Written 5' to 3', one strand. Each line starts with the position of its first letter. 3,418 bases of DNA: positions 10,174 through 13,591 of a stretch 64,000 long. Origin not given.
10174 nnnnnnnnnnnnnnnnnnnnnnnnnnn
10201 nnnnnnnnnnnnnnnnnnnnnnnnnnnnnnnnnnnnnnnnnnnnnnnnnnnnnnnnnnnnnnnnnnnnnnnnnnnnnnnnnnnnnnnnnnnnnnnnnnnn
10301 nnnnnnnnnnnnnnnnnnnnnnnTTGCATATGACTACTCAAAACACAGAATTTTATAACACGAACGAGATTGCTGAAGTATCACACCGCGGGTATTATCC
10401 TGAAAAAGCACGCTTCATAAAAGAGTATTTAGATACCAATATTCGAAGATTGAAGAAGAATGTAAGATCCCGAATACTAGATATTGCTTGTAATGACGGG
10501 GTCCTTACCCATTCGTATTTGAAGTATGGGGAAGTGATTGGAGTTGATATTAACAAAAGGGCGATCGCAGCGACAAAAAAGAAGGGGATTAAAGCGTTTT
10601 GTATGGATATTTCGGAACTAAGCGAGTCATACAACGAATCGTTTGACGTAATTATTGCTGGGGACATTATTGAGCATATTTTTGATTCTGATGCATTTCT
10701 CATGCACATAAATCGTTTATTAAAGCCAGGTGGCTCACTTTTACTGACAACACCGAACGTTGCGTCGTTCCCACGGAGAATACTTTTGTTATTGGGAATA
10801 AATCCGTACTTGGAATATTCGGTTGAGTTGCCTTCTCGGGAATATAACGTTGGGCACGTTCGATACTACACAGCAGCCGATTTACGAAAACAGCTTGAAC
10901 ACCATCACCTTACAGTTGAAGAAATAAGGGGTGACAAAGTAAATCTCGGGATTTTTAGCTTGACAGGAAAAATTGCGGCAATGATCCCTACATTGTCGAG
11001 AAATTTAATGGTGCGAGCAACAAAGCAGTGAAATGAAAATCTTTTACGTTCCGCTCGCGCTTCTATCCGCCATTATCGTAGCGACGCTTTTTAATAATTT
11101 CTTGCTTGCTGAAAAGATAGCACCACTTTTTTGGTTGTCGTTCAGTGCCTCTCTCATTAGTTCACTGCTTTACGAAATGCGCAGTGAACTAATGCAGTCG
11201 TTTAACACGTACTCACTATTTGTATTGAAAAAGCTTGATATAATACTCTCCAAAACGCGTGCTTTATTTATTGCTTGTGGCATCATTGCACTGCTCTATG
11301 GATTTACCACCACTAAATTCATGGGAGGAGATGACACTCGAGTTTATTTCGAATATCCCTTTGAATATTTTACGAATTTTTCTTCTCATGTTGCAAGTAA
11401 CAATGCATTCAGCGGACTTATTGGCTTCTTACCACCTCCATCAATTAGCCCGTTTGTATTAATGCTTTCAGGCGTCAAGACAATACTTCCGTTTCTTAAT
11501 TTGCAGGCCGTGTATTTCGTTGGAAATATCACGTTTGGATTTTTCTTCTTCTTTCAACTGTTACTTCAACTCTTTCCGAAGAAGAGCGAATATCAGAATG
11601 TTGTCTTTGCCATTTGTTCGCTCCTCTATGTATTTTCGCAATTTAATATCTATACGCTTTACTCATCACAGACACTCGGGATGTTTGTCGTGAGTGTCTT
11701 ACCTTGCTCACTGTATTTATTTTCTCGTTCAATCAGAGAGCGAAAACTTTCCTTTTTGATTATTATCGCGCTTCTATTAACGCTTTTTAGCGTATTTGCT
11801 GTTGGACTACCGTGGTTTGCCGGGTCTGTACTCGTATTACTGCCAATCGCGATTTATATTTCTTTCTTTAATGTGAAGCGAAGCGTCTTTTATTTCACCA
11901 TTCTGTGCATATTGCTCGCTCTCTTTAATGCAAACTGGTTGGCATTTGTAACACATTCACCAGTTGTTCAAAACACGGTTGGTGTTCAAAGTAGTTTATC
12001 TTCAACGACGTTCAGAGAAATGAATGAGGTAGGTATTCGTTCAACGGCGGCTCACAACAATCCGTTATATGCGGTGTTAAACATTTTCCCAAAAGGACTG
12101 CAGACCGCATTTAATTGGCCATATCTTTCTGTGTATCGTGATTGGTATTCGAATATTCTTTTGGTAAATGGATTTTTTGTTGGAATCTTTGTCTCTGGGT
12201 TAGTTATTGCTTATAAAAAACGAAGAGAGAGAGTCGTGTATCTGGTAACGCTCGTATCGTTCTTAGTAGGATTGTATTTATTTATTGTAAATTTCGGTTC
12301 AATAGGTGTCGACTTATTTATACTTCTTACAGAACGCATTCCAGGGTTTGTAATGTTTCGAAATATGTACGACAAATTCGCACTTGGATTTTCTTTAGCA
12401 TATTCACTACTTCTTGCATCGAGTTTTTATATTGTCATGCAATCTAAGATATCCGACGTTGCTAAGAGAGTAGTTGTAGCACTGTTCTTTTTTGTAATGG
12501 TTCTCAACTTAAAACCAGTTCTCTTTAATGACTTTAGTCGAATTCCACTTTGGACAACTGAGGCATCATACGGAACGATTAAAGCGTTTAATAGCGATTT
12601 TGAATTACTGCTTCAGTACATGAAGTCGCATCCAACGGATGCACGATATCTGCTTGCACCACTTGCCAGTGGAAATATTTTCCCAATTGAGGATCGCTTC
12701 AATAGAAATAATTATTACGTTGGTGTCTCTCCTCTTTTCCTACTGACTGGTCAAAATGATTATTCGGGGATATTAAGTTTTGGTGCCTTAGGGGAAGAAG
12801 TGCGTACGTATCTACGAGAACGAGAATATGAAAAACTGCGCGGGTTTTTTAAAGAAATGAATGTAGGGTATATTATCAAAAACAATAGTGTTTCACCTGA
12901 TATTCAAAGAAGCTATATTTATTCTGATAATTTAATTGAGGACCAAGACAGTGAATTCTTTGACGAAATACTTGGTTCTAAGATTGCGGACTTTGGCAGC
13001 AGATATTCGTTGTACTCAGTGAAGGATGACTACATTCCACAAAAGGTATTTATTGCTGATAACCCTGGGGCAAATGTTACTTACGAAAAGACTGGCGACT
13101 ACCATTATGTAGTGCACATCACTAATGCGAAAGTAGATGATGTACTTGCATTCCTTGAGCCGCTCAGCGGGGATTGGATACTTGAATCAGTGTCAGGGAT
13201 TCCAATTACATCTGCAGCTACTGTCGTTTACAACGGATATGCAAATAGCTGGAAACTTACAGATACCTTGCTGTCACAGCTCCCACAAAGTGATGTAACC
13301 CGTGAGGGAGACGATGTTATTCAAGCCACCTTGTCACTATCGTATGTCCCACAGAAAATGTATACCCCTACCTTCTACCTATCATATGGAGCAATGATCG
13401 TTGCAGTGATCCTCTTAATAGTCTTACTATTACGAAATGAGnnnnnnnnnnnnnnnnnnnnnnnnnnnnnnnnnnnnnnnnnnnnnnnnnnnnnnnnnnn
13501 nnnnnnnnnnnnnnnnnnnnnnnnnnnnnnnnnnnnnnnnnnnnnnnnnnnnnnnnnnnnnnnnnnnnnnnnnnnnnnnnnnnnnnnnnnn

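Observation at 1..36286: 36-kb co-directional glycan-assembly supercluster of about 35 genes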

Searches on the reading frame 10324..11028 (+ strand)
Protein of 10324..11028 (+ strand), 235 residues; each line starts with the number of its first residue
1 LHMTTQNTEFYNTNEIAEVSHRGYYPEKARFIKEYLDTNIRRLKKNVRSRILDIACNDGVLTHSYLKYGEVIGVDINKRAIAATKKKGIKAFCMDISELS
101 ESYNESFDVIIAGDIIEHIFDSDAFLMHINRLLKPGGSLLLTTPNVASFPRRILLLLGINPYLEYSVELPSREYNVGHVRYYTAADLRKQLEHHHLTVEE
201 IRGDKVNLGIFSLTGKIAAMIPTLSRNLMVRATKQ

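Call 3: search_protein_families(library=pfam, proteins=[window:10324-11028:+], max_evalue=0.01)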
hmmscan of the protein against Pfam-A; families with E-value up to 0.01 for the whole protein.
window:10324-11028:+ (235 aa): 13 families
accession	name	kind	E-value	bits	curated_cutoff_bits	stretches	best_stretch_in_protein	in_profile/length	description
PF13489.12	Methyltransf_23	-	6.5e-21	75.2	27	1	30-200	3-163/164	Methyltransferase domain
PF13847.12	Methyltransf_31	-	4.2e-15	56.1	27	1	49-150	5-119/145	Methyltransferase domain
PF08242.18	Methyltransf_12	-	6.8e-15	56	30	1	52-139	1-98/98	Methyltransferase domain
PF08241.18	Methyltransf_11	-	1.6e-14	54.7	21.2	1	52-140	1-94/95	Methyltransferase domain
PF13649.12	Methyltransf_25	-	7.8e-14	52.6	27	1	51-137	1-97/97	Methyltransferase domain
PF07021.18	MetW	-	5.8e-09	36.3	21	1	48-200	14-164/193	Methionine biosynthesis protein MetW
PF01209.24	Ubie_methyltran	-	2.1e-05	24.5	20.1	1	46-140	46-150/233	ubiE/COQ5 methyltransferase family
PF06325.19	PrmA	-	8.2e-05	22.7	22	1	48-141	162-258/296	Ribosomal protein L11 methyltransferase (PrmA)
PF20922.3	Anamorsin_N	-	0.0003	21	27.1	1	103-146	48-92/163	Anamorsin, N-terminal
PF05175.20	MTS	-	0.00041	20.5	23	1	41-141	25-138/170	Methyltransferase small domain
PF05148.21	Methyltransf_8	-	0.00074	19.9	27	1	10-141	34-156/219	Hypothetical methyltransferase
PF05401.17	NodS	-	0.0014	18.9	24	1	48-142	44-145/201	Nodulation protein S (NodS)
PF02353.26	CMAS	-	0.0093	15.7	27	0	36-143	51-166/273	Mycolic acid cyclopropane synthetase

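Call 60: search_protein_families(library=ncbifam, proteins=[window:10324-11028:+], max_evalue=0.001)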
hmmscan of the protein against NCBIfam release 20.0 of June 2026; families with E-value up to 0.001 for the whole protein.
window:10324-11028:+ (235 aa): 22 families
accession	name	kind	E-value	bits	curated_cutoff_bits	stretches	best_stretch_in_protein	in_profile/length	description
TIGR01983.1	UbiG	equivalog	2.2e-16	59.9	102.95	1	30-148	31-158/228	bifunctional 2-polyprenyl-6-hydroxyphenol methylase/3-demethylubiquinol 3-O-methyltransferase UbiG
TIGR02081.1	metW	equivalog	2.2e-12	46.9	189.5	1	47-200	13-164/194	methionine biosynthesis protein MetW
TIGR04345.1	ovoA_Cterm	equivalog_domain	3.8e-10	39.7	170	1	92-144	121-172/242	putative 4-mercaptohistidine N1-methyltransferase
TIGR02072.1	BioC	equivalog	1e-09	38.5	184.95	1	25-145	9-136/244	malonyl-ACP O-methyltransferase BioC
NF043040.1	corrin_prot_MT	hypoth_equivalog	2.5e-08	33.6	180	1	45-143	39-149/216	corrinoid protein-associated methyltransferase CpaM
NF045667.1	MTase_DVU1556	equivalog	6.4e-08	32.3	155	1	42-142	17-120/213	DVU_1556 family methyltransferase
NF041536.1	ArsM_DUF2284_UU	exception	2.5e-07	29.4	575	1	49-142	78-181/459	arsenite methyltransferase/DUF2284 domain selenoprotein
TIGR01934.1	MenG_MenH_UbiE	subfamily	1.1e-06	28.2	158.35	1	40-141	32-141/223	ubiquinone/menaquinone biosynthesis methyltransferase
NF047649.1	MTase_UXPK_star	exception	1.8e-06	27.2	460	1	50-142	80-182/283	methyltransferase/UXPK-star double selenoprotein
NF001244.0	PRK00216.1-5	equivalog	9.3e-06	25.1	216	1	40-140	41-152/236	bifunctional demethylmenaquinone methyltransferase/2-methoxy-6-polyprenyl-1,4-benzoquinol methylase UbiE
NF001241.0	PRK00216.1-2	equivalog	3.7e-05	23.5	327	1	40-142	44-148/231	demethylmenaquinone methyltransferase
NF041537.1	ArsM_AhpD_UU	exception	4.1e-05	22.5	510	1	51-142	80-181/345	arsenite methyltransferase/AhpD domain selenoprotein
NF008686.0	PRK11705.1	equivalog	8.7e-05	21.7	400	1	35-143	155-267/383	cyclopropane fatty acyl phospholipid synthase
TIGR02021.1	BchM-ChlM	equivalog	0.00012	21.5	158.9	1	39-124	44-136/218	magnesium protoporphyrin IX methyltransferase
NF011529.0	PRK14968.1-3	equivalog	0.00013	21.5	162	1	42-111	29-103/198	putative methyltransferase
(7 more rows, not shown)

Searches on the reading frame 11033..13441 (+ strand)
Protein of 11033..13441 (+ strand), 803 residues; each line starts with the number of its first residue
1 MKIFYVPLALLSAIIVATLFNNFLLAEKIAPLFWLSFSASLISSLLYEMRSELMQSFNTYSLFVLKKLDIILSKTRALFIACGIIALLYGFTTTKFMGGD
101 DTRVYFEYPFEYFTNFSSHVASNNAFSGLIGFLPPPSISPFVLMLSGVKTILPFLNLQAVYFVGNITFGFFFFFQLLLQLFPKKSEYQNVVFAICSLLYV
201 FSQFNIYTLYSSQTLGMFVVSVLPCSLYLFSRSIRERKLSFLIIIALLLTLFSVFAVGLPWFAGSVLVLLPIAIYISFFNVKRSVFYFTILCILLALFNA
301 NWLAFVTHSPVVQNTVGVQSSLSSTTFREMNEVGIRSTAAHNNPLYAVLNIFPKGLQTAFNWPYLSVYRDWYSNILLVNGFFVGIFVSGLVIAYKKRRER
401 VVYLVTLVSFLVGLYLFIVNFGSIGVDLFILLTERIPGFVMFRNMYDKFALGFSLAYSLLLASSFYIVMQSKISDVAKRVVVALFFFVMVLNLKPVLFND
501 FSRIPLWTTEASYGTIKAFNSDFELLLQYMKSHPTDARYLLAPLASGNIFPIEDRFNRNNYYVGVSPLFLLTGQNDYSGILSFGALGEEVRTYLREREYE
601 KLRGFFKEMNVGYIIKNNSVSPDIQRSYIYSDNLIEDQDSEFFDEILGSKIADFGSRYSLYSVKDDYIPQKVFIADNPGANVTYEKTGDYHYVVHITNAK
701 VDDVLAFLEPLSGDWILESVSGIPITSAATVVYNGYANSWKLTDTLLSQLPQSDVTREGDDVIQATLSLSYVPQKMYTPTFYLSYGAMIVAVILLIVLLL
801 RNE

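Call 3: search_protein_families(library=pfam, proteins=[window:11033-13441:+], max_evalue=0.01)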
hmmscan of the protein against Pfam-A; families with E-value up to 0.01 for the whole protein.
window:11033-13441:+ (803 aa): 0 families

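Call 15: search_protein_families(library=ncbifam, proteins=[window:11033-13441:+], max_evalue=0.1)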
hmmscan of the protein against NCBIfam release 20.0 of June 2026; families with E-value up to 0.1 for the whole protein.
window:11033-13441:+ (803 aa): 0 families

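Call 17: search_solved_structures(query=window:11033-13441:+, max_evalue=10)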
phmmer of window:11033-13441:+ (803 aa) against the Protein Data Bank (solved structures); distinct sequences matched with E-value up to 10: 1.
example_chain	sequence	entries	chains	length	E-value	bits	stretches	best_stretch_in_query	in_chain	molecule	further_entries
8upc_A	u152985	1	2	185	2.5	9.6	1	435-479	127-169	Asparaginase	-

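Call 18: find_homologous_proteins(query=window:11033-13441:+, max_evalue=0.00001)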
Query window:11033-13441:+ (803 aa): 23 proteins with E <= 0.00001 among 8000 candidates.
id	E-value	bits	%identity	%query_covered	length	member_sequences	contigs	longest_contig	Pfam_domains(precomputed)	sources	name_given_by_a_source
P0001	0.0e+0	1755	100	100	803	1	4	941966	-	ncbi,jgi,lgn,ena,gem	-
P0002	1.4e-255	869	51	100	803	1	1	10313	-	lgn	-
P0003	5.7e-146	506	36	99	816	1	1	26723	-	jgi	jgi:hypothetical protein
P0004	1.2e-145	505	33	99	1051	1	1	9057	-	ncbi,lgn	-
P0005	1.8e-145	504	36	92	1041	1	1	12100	-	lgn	-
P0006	7.5e-142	493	37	92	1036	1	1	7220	-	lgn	-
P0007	8.3e-142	492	35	92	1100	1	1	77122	-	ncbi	-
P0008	2.0e-141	491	34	100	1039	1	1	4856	-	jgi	jgi:hypothetical protein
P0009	5.5e-139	483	34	97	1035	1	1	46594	-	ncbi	-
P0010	2.1e-132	461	36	84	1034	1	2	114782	-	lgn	-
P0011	5.2e-111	391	32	89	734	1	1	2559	-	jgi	-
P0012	5.4e-88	314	31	88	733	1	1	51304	-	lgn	-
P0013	1.3e-81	293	29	91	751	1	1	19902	-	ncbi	-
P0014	6.6e-79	284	30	88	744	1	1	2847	-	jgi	jgi:hypothetical protein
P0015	3.1e-78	282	29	91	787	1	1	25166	-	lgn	-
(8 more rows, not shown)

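Call 40: predict_structure(alignment_id=A1)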
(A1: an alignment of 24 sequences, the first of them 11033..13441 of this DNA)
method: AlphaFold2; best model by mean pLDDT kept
length: 803 residues; sequences in the alignment: 24
mean_pLDDT: 88.1   pTM: 0.86
mean pLDDT of the five models: 88.1, 86.8, 85.2, 84.1, 82.4
residues with pLDDT >= 90: 451; 70-90: 308; 50-70: 38; < 50: 6
segments of 3 or more residues with pLDDT < 50: 318-320
pLDDT, mean of each block of 10 residues (from residue 1): 89 96 93 89 81 86 93 94 94 82 87 85 55 79 94 93 95 95 88 96 90 84 96 94 96 86 92 91 95 95 79 54 67 82 87 86 87 90 93 80 94 87 79 73 68 96 93 89 92 90 84 91 96 91 90 93 88 89 84 94 91 94 90 91 95 96 88 87 87 93 89 86 83 84 90 86 91 87 94 94 78
secondary structure, 60 per line:
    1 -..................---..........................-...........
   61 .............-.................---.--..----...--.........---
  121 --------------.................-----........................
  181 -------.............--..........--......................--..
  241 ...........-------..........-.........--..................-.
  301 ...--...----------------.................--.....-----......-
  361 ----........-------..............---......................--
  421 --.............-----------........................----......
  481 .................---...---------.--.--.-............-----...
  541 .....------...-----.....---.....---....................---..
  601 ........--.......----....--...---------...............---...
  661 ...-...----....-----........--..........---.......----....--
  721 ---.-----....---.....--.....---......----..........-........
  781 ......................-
elements in order (helices of 4 or more, strands of 3 or more residues): H2-19 H23-48 H50-73 H75-91 H109-117 H135-151 H157-180 H188-200 H203-212 H215-236 H239-251 H259-268 H270-278 H281-298 H300-303 H325-341 H344-348 H354-359 H365-372 H380-393 H397-418 H423-435 H447-470 H475-497 H521-532 E538-545 E552-554 E560-564 H568-572 E576-579 H580-595 H599-608 E611-617 H622-625 H640-646 E647-654 E658-663 E672-675 E681-688 E691-700 E704-710 E715-718 E730-733 E737-741 H744-748 E755-757 E762-771 H773-802

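Call 105: search_protein_families(library=pfam, alignment_id=A1, max_evalue=0.01)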
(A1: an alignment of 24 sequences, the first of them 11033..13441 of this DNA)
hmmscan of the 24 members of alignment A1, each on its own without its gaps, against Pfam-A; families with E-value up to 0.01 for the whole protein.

A. member 1, window:11033-13441:+ (803 aa): 0 families

B. families by the number of members that match (of 24 scanned): 0 families
